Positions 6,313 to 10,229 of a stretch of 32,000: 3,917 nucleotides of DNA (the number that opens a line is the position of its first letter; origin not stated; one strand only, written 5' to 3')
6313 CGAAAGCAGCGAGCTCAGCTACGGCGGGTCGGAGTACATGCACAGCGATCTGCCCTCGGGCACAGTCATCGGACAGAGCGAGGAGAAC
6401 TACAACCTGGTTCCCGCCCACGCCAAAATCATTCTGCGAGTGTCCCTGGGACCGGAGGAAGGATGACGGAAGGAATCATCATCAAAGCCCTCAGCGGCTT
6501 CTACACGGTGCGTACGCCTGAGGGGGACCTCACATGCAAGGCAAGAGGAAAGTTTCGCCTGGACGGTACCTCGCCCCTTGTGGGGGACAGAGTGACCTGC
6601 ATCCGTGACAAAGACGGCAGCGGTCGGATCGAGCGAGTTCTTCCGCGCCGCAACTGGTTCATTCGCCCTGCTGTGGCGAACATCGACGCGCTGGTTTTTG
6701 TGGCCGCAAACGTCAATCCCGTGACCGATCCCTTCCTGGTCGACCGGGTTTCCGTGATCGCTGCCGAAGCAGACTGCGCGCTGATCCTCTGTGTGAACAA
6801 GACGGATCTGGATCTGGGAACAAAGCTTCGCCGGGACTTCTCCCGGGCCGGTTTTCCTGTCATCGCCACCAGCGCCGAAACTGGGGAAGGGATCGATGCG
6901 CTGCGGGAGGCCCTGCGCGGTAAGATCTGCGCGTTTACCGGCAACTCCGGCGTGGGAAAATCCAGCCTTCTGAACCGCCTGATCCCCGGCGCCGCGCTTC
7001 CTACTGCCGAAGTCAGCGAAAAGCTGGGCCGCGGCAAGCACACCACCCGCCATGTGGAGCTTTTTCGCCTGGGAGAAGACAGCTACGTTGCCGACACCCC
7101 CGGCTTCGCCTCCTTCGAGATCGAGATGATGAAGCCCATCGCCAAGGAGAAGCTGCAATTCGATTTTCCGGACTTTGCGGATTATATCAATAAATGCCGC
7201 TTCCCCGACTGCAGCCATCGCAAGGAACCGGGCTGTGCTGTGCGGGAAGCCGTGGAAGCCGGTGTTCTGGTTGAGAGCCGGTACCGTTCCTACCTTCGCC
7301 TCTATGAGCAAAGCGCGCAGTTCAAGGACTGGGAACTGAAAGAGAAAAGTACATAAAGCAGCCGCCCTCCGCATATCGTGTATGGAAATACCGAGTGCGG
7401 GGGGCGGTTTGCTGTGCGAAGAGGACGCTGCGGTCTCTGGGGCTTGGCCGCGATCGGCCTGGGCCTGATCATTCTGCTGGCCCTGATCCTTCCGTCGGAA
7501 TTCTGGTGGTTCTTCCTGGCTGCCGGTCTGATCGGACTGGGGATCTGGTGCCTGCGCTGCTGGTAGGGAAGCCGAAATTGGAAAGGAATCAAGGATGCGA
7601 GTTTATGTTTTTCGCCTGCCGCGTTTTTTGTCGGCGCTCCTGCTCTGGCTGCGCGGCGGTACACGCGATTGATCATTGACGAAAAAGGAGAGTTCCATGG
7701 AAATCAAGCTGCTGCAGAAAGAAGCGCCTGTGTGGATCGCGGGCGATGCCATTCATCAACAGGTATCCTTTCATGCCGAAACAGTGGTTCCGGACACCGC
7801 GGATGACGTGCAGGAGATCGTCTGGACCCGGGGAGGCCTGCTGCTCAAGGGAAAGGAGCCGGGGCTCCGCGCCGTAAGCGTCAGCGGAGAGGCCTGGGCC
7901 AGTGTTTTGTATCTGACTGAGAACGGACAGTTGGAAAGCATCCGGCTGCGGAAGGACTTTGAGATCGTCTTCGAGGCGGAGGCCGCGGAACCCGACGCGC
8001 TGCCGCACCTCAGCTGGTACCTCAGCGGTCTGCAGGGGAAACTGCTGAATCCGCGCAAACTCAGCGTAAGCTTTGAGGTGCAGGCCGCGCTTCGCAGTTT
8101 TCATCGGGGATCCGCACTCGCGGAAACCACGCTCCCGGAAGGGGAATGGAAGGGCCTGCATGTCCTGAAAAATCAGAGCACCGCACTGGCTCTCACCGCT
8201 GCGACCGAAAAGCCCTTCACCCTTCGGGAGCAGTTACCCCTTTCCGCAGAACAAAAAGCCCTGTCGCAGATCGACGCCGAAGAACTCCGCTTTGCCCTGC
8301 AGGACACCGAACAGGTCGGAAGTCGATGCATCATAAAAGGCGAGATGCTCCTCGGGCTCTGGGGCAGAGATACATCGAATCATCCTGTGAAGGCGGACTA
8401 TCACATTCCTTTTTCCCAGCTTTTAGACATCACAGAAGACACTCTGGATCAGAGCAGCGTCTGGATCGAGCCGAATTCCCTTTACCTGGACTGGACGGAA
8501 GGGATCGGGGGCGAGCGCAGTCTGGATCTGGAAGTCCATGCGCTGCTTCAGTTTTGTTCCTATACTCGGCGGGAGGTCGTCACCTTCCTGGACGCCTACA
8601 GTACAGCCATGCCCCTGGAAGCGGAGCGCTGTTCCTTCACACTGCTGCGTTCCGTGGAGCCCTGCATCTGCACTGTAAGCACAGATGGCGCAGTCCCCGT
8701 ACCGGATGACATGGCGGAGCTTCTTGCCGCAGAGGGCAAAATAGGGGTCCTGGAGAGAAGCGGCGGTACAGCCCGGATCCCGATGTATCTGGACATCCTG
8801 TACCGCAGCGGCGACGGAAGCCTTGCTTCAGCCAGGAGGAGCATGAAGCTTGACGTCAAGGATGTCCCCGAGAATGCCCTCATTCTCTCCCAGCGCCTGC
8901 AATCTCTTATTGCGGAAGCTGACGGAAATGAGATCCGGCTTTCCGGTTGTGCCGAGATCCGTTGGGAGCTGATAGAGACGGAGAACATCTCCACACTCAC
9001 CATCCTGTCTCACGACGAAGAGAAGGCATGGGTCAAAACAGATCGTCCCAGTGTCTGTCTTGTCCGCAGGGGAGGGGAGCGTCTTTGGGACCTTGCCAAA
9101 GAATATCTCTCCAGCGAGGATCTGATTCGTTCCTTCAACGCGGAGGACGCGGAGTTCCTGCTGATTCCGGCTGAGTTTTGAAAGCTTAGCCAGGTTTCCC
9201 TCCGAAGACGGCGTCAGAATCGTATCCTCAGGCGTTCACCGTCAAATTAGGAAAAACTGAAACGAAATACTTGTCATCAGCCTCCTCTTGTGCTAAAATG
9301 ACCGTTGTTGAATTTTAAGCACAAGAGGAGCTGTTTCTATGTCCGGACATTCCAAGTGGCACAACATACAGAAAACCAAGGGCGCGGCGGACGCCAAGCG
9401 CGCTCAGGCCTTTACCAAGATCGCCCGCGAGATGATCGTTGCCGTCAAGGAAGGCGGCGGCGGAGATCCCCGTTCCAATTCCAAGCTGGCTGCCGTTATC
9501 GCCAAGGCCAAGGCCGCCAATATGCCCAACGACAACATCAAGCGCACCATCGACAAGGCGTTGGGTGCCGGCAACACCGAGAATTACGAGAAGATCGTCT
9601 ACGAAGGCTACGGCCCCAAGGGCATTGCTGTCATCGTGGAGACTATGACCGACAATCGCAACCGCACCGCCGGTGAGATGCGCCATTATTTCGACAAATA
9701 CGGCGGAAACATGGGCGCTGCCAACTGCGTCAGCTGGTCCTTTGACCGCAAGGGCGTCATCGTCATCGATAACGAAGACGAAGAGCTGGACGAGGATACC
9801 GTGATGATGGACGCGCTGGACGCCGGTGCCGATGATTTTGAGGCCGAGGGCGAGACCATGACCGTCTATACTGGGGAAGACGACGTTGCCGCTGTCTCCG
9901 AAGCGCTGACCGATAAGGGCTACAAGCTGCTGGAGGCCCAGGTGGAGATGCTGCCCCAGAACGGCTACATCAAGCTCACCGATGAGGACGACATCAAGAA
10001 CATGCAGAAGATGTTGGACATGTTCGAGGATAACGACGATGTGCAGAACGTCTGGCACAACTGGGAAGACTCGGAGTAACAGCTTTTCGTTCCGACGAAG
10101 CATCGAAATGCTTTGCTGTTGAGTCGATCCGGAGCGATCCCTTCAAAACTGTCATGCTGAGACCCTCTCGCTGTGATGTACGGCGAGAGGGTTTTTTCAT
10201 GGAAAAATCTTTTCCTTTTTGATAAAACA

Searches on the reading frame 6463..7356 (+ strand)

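Call 82: search_protein_families(library=pfam, proteins=[window:6463-7356:+], max_evalue=0.00001)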
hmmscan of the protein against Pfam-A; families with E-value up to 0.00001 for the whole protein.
window:6463-7356:+ (297 aa): 3 families
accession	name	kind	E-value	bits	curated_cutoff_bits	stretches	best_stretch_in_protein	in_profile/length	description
PF03193.22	RsgA_GTPase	-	3e-48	164.3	30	1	59-220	1-173/174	RsgA GTPase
PF16745.11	RsgA_N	-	2.1e-19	69.4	27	1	3-56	1-54/54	RsgA N-terminal domain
PF01926.29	MMR_HSR1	-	8.4e-08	32.8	21.9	1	156-220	2-57/113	50S ribosome-binding GTPase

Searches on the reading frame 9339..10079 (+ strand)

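Call 82: search_protein_families(library=pfam, proteins=[window:9339-10079:+], max_evalue=0.00001)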
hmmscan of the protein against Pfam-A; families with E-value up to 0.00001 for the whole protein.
window:9339-10079:+ (246 aa): 2 families
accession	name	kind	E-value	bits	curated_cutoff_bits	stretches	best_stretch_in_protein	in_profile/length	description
PF01709.26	Transcrip_reg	-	1.3e-59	200.9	27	1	83-242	1-160/160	TACO1/YebC second and third domain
PF20772.2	TACO1_YebC_N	-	3.3e-29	101.6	36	1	5-76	1-72/73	TACO1/YebC protein N-terminal domain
